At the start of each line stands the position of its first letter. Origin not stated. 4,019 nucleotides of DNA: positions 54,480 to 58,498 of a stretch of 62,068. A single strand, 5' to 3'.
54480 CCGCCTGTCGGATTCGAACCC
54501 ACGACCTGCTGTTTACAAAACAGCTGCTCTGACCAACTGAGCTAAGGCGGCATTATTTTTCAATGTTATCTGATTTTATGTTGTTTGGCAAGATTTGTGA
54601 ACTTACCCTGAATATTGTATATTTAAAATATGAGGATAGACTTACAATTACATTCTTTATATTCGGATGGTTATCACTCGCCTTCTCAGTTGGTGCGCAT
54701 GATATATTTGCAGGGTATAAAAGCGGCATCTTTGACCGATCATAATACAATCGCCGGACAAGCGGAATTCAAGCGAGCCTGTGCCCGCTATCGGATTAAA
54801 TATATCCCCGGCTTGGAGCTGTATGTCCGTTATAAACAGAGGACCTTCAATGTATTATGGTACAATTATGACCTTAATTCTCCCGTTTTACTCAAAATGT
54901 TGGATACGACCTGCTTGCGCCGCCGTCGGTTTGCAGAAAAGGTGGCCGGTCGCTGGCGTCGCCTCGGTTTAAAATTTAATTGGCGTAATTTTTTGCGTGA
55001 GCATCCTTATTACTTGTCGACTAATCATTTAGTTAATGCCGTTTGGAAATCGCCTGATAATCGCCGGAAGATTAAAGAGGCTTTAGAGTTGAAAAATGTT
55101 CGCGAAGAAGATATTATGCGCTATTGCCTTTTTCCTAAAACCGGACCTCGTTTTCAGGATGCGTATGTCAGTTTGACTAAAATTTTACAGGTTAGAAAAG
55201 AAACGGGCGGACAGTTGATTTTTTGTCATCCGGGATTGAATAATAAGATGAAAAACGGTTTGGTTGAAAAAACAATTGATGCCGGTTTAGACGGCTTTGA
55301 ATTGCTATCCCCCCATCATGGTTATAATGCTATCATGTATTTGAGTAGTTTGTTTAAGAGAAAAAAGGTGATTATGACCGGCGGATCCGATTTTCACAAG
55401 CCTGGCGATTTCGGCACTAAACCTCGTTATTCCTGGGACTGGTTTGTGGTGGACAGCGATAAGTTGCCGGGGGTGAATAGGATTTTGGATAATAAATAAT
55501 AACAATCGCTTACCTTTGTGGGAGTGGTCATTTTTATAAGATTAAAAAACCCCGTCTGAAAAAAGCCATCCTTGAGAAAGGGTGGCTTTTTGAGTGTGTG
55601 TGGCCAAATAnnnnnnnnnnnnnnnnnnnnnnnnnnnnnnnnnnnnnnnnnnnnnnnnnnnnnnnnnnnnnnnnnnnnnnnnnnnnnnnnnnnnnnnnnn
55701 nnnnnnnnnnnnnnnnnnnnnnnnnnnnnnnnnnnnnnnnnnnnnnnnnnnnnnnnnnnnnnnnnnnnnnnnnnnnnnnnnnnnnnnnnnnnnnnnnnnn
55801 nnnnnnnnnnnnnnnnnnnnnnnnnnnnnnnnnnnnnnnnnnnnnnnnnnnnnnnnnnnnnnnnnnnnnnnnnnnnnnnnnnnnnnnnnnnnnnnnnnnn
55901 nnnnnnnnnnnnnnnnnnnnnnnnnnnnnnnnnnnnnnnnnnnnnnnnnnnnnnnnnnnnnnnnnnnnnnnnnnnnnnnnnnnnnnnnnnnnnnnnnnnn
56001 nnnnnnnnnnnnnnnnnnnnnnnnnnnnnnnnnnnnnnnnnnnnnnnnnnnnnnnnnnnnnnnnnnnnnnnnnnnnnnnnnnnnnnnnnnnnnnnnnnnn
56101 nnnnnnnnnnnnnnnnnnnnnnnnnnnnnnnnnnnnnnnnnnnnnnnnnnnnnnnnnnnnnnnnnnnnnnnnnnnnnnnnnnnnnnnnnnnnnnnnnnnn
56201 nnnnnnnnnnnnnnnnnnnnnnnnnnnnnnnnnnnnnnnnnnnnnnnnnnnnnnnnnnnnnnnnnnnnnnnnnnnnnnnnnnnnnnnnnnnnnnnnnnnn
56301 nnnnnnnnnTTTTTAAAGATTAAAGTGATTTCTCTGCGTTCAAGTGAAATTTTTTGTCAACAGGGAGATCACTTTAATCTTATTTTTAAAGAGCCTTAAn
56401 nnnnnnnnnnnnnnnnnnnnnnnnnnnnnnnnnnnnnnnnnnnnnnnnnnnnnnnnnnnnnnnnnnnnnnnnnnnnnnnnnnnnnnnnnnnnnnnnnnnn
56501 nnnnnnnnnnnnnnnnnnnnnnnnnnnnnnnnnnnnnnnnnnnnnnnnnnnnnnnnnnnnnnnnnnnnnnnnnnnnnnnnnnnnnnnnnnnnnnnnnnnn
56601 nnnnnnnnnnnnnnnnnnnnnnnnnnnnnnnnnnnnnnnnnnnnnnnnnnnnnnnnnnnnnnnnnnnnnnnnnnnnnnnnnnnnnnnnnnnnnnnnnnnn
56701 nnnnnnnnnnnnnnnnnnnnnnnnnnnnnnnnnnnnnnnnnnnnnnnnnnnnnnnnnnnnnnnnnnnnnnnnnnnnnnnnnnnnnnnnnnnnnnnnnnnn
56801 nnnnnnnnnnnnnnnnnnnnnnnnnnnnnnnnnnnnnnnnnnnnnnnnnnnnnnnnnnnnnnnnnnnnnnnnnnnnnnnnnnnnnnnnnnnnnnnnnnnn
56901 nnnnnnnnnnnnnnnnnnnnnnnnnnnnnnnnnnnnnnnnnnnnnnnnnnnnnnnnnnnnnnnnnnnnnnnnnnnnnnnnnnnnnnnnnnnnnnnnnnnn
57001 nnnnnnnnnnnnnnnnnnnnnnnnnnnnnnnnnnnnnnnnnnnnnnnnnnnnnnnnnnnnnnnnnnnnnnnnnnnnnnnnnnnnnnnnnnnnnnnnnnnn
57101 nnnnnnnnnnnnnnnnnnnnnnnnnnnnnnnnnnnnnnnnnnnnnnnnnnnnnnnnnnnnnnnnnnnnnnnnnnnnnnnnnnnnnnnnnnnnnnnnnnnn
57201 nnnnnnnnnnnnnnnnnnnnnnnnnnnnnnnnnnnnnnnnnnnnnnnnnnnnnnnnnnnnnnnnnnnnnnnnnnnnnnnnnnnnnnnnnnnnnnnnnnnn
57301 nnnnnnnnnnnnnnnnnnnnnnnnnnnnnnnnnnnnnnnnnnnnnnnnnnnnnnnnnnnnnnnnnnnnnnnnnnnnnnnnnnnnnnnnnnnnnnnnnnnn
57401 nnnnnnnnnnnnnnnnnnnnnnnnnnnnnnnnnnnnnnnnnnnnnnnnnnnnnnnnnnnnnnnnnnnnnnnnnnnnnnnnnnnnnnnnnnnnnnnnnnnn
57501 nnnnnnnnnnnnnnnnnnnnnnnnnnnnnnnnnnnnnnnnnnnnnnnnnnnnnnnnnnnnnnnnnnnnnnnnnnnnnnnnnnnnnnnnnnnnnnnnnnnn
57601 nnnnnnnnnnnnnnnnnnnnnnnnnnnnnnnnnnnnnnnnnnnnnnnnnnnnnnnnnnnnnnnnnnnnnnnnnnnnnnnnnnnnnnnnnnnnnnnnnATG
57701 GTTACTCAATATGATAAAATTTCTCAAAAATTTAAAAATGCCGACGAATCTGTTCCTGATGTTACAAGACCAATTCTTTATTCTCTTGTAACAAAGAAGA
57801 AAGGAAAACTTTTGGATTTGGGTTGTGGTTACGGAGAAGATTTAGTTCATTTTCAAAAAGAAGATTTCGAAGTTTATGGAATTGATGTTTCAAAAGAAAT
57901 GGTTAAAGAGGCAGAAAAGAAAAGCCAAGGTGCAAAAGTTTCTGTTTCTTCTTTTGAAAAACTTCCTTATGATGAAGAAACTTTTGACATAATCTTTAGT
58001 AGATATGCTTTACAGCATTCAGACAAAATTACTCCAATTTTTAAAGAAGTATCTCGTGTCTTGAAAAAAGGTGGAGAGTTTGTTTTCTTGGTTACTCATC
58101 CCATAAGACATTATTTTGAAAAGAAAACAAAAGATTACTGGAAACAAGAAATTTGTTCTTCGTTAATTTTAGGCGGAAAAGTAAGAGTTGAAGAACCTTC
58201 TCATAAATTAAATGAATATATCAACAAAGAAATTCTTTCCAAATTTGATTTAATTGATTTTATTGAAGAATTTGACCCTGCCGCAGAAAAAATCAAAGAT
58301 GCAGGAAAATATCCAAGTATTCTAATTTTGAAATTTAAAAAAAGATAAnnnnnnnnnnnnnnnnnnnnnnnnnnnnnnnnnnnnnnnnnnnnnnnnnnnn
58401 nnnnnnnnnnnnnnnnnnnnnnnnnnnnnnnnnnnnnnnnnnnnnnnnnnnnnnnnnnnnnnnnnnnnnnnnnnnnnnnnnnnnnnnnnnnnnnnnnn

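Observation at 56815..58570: Integron-like layout: decayed tyrosine recombinase divergent from a cassette-like ORF bounded by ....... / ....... core-type sites and an 84-nt attC-like palindrome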

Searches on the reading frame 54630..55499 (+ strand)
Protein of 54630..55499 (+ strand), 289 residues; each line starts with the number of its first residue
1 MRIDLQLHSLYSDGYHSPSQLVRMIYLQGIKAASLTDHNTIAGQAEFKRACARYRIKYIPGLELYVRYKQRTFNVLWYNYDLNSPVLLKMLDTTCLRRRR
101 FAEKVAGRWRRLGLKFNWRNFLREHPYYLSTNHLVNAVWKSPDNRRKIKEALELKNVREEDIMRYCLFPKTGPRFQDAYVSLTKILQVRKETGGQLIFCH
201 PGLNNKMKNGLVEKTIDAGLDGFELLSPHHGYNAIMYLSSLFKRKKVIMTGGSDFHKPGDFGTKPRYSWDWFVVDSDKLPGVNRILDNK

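Call 7: search_protein_families(library=ncbifam, proteins=[window:54630-55499:+], max_evalue=0.01)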
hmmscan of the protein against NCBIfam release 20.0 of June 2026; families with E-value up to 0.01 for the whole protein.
window:54630-55499:+ (289 aa): 16 families
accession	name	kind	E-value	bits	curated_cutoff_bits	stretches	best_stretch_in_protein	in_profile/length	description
NF041577.1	nside_bi_sphtase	equivalog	8.4e-26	90.7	400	1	2-260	3-254/276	3',5'-nucleoside bisphosphate phosphatase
NF047791.1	RNaseRnm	equivalog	2.9e-20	72.7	375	1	3-261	3-255/275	RNase RNM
NF041661.1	Cycl_ph_dihydrol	equivalog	2.6e-13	49.9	500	2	178-267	168-253/259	phosphoribosyl 1,2-cyclic phosphate 1,2-diphosphodiesterase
NF038032.1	CehA_McbA_metalo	domain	3.2e-10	39.9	80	1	2-64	4-67/315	CehA/McbA family metallohydrolase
TIGR00594.1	polc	superfamily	1.2e-07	30.2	434.35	1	3-72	2-73/1022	DNA polymerase III subunit alpha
NF004981.0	PRK06361.1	equivalog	4.2e-07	29.5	117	1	2-45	1-44/217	histidinol phosphate phosphatase domain-containing protein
NF004226.0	PRK05673.1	equivalog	4.2e-07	28.2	1002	1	3-70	7-76/1146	DNA polymerase III subunit alpha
NF005298.0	PRK06826.1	equivalog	3.1e-05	21.8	1260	1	3-72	6-77/1151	DNA polymerase III subunit alpha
NF045780.1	TrlF_fam_ATP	equivalog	0.00011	21.1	350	1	2-76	7-93/944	TrlF family AAA-like ATPase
NF004225.0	PRK05672.1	subfamily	0.00018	19.7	939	1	5-81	9-88/1047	error-prone DNA polymerase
NF001688.0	PRK00448.1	equivalog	0.00029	18.5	873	1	2-68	338-406/1445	PolC-type DNA polymerase III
NF005516.0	PRK07135.1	equivalog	0.00032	19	1084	1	19-67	23-71/974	DNA polymerase III DnaE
TIGR01405.1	polC_Gram_pos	equivalog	0.0012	16.5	1043.45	1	2-68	104-172/1211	DNA polymerase III subunit alpha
NF007079.0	PRK09532.1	equivalog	0.0025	16.1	1525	1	3-67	4-70/876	DNA polymerase III subunit alpha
NF045781.1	Spaf1101_AAA_ATP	equivalog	0.0028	16.2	475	1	21-59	97-135/836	Spaf_1101 family AAA-like ATPase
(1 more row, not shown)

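Call 8: search_protein_families(library=pfam, proteins=[window:54630-55499:+], max_evalue=0.01)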
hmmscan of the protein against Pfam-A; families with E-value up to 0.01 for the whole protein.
window:54630-55499:+ (289 aa): 1 family
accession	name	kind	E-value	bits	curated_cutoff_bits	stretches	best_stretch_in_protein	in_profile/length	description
PF02811.25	PHP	-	5.1e-11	43.6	26.4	1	4-71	1-70/164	PHP domain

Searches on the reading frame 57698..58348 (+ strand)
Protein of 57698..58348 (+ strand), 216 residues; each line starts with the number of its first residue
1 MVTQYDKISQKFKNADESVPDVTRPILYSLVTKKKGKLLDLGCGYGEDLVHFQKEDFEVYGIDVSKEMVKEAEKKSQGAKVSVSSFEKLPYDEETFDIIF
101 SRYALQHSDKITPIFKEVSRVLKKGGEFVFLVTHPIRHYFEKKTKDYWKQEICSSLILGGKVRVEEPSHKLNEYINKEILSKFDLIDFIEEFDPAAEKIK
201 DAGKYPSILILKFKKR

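Call 7: search_protein_families(library=ncbifam, proteins=[window:57698-58348:+], max_evalue=0.01)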
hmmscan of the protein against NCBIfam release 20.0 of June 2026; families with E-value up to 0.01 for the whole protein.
window:57698-58348:+ (216 aa): 51 families (the best 25 are shown)
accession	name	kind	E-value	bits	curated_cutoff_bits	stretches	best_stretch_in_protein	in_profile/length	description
NF045667.1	MTase_DVU1556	equivalog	1.1e-18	67.5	155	1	23-129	11-118/213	DVU_1556 family methyltransferase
TIGR01934.1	MenG_MenH_UbiE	subfamily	2.8e-16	59.5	158.35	1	30-154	35-165/223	ubiquinone/menaquinone biosynthesis methyltransferase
NF007610.0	PRK10258.1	equivalog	1e-15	57.8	342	1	24-130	32-138/251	malonyl-ACP O-methyltransferase BioC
NF008300.0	PRK11088.1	equivalog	3.3e-15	56.3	303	1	26-148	77-196/272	23S rRNA (guanine(745)-N(1))-methyltransferase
NF004452.0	PRK05785.1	equivalog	6.8e-15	55.2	207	1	29-125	46-140/228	hypothetical protein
TIGR02072.1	BioC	equivalog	6.9e-15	55.5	184.95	1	34-130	34-132/244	malonyl-ACP O-methyltransferase BioC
NF001244.0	PRK00216.1-5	equivalog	1.5e-14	53.9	216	1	32-149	46-173/236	bifunctional demethylmenaquinone methyltransferase/2-methoxy-6-polyprenyl-1,4-benzoquinol methylase UbiE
NF041675.1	sarc_dimgly_tmase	equivalog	4.7e-13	49.7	550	1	20-131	47-170/278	sarcosine/dimethylglycine N-methyltransferase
NF040539.1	AST_met_ArsM_2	exception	1.6e-12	47.8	240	1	22-130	44-163/262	putative arsinothricin biosynthesis methyltransferase ArsM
NF045649.1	2X_seleno_MduS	exception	4.8e-12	45.5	380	1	36-136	43-153/338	methyltransferase domain-containing selenoprotein MduS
TIGR01983.1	UbiG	equivalog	4.9e-12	45.6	102.95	1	34-177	49-188/228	bifunctional 2-polyprenyl-6-hydroxyphenol methylase/3-demethylubiquinol 3-O-methyltransferase UbiG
NF043040.1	corrin_prot_MT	hypoth_equivalog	1e-11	44.7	180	1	29-129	36-146/216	corrinoid protein-associated methyltransferase CpaM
NF008823.0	PRK11873.1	subfamily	7.9e-11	41.9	263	1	37-129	80-180/272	arsenite methyltransferase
NF045882.1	PLipidMtase_Leg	equivalog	1.2e-10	41.5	390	1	31-144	39-161/207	phospholipid N-methyltransferase PmtA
NF041537.1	ArsM_AhpD_UU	exception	1.2e-10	40.7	510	1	17-130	60-180/345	arsenite methyltransferase/AhpD domain selenoprotein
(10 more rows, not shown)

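Call 8: search_protein_families(library=pfam, proteins=[window:57698-58348:+], max_evalue=0.01)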
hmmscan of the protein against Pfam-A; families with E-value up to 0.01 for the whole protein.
window:57698-58348:+ (216 aa): 19 families
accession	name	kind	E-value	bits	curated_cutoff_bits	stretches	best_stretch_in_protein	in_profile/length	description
PF08241.18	Methyltransf_11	-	1.6e-23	83.6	21.2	1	39-130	1-95/95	Methyltransferase domain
PF13847.12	Methyltransf_31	-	1.5e-20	73.8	27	1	33-130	2-109/145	Methyltransferase domain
PF13649.12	Methyltransf_25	-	2.5e-20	73.4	27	1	39-126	2-97/97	Methyltransferase domain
PF08242.18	Methyltransf_12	-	1.2e-15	58.5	30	1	39-127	1-97/98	Methyltransferase domain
PF13489.12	Methyltransf_23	-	7.6e-15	55.5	27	1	32-134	20-120/164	Methyltransferase domain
PF01209.24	Ubie_methyltran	-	6.4e-13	49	20.1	1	32-150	45-171/233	ubiE/COQ5 methyltransferase family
PF02353.26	CMAS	-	2.8e-08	33.8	27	1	30-150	58-181/273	Mycolic acid cyclopropane synthetase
PF03291.22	mRNA_G-N7_MeTrfase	-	7.7e-07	28.9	26.6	1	36-79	63-107/315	mRNA (guanine-N(7))-methyltransferase domain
PF05219.18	DREV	-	9.9e-07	28.6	26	1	33-149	93-205/265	DREV methyltransferase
PF05175.20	MTS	-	3.1e-06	27.4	23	1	23-134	20-142/170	Methyltransferase small domain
PF20922.3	Anamorsin_N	-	3.5e-06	27.3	27.1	1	66-170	18-125/163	Anamorsin, N-terminal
PF03141.22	Methyltransf_29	-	4.1e-06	26.1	23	1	15-149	98-235/506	Putative S-adenosyl-L-methionine-dependent methyltransferase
PF07021.18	MetW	-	1.1e-05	25.7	21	1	33-124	12-104/193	Methionine biosynthesis protein MetW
PF05148.21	Methyltransf_8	-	0.0002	21.7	27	1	34-128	72-154/219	Hypothetical methyltransferase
PF05724.17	TPMT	-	0.00037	20.7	26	1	29-99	32-102/218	Thiopurine S-methyltransferase (TPMT)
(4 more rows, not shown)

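Call 15: find_encoding_contigs(protein=window:57698-58348:+, flank=10000, max_places=10)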
Protein window:57698-58348:+ (216 aa): 21 contigs read that carry it; 10 places shown.
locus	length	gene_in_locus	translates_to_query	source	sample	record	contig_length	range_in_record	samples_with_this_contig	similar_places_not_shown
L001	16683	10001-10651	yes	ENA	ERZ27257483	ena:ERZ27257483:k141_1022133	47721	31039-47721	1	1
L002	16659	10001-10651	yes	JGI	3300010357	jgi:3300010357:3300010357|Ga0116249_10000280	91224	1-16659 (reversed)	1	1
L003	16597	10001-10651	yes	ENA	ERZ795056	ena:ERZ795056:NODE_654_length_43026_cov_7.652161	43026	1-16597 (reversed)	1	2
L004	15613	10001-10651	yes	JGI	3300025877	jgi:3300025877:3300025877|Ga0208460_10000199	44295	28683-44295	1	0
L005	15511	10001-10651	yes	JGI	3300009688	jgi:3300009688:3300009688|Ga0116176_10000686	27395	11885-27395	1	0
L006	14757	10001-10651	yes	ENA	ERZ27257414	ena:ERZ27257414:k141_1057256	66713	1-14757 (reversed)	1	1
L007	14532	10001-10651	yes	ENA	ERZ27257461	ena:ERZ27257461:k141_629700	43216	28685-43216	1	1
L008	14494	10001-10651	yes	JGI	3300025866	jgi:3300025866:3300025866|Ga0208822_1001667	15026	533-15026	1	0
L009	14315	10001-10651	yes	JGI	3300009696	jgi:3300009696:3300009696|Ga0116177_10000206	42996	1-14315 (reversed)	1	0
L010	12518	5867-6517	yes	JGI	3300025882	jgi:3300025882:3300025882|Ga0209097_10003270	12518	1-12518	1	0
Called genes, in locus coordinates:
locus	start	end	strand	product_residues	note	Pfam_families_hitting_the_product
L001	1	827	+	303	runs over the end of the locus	PF00483:NTP_transferase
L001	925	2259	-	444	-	PF08308:PEGA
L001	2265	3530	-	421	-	PF00275:EPSP_synthase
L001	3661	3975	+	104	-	PF00829:Ribosomal_L21p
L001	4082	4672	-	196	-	PF21176:RecR_HhH, PF02132:RecR_ZnF, PF13662:Toprim_4, PF01751:Toprim (weak), PF21175:RecR_C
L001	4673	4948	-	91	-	PF02575:YbaB_DNA_bd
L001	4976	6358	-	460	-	PF00772:DnaB, PF03796:DnaB_C, PF13481:AAA_25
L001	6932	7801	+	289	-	PF02811:PHP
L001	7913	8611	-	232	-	-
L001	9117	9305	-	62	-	PF00589:Phage_integrase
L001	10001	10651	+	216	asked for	PF03141:Methyltransf_29 (weak), PF02353:CMAS, PF13489:Methyltransf_23, PF01209:Ubie_methyltran, PF13847:Methyltransf_31, PF08241:Methyltransf_11, PF08242:Methyltransf_12, PF13649:Methyltransf_25, +5 more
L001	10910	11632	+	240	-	PF13489:Methyltransf_23, PF08242:Methyltransf_12 (weak), PF13649:Methyltransf_25 (weak)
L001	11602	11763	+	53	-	-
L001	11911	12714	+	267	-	PF13353:Fer4_12, PF04055:Radical_SAM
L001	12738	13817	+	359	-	PF01041:DegT_DnrJ_EryC1, PF00155:Aminotran_1_2 (weak), PF00266:Aminotran_5 (faint)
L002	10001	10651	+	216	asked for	PF03141:Methyltransf_29 (weak), PF02353:CMAS, PF13489:Methyltransf_23, PF01209:Ubie_methyltran, PF13847:Methyltransf_31, PF08241:Methyltransf_11, PF08242:Methyltransf_12, PF13649:Methyltransf_25, +5 more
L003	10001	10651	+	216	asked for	PF03141:Methyltransf_29 (weak), PF02353:CMAS, PF13489:Methyltransf_23, PF01209:Ubie_methyltran, PF13847:Methyltransf_31, PF08241:Methyltransf_11, PF08242:Methyltransf_12, PF13649:Methyltransf_25, +5 more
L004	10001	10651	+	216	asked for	PF03141:Methyltransf_29 (weak), PF02353:CMAS, PF13489:Methyltransf_23, PF01209:Ubie_methyltran, PF13847:Methyltransf_31, PF08241:Methyltransf_11, PF08242:Methyltransf_12, PF13649:Methyltransf_25, +5 more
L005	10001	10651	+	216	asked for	PF03141:Methyltransf_29 (weak), PF02353:CMAS, PF13489:Methyltransf_23, PF01209:Ubie_methyltran, PF13847:Methyltransf_31, PF08241:Methyltransf_11, PF08242:Methyltransf_12, PF13649:Methyltransf_25, +5 more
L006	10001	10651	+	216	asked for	PF03141:Methyltransf_29 (weak), PF02353:CMAS, PF13489:Methyltransf_23, PF01209:Ubie_methyltran, PF13847:Methyltransf_31, PF08241:Methyltransf_11, PF08242:Methyltransf_12, PF13649:Methyltransf_25, +5 more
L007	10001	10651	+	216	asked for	PF03141:Methyltransf_29 (weak), PF02353:CMAS, PF13489:Methyltransf_23, PF01209:Ubie_methyltran, PF13847:Methyltransf_31, PF08241:Methyltransf_11, PF08242:Methyltransf_12, PF13649:Methyltransf_25, +5 more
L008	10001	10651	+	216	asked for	PF03141:Methyltransf_29 (weak), PF02353:CMAS, PF13489:Methyltransf_23, PF01209:Ubie_methyltran, PF13847:Methyltransf_31, PF08241:Methyltransf_11, PF08242:Methyltransf_12, PF13649:Methyltransf_25, +5 more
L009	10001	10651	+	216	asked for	PF03141:Methyltransf_29 (weak), PF02353:CMAS, PF13489:Methyltransf_23, PF01209:Ubie_methyltran, PF13847:Methyltransf_31, PF08241:Methyltransf_11, PF08242:Methyltransf_12, PF13649:Methyltransf_25, +5 more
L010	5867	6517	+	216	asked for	PF03141:Methyltransf_29 (weak), PF02353:CMAS, PF13489:Methyltransf_23, PF01209:Ubie_methyltran, PF13847:Methyltransf_31, PF08241:Methyltransf_11, PF08242:Methyltransf_12, PF13649:Methyltransf_25, +5 more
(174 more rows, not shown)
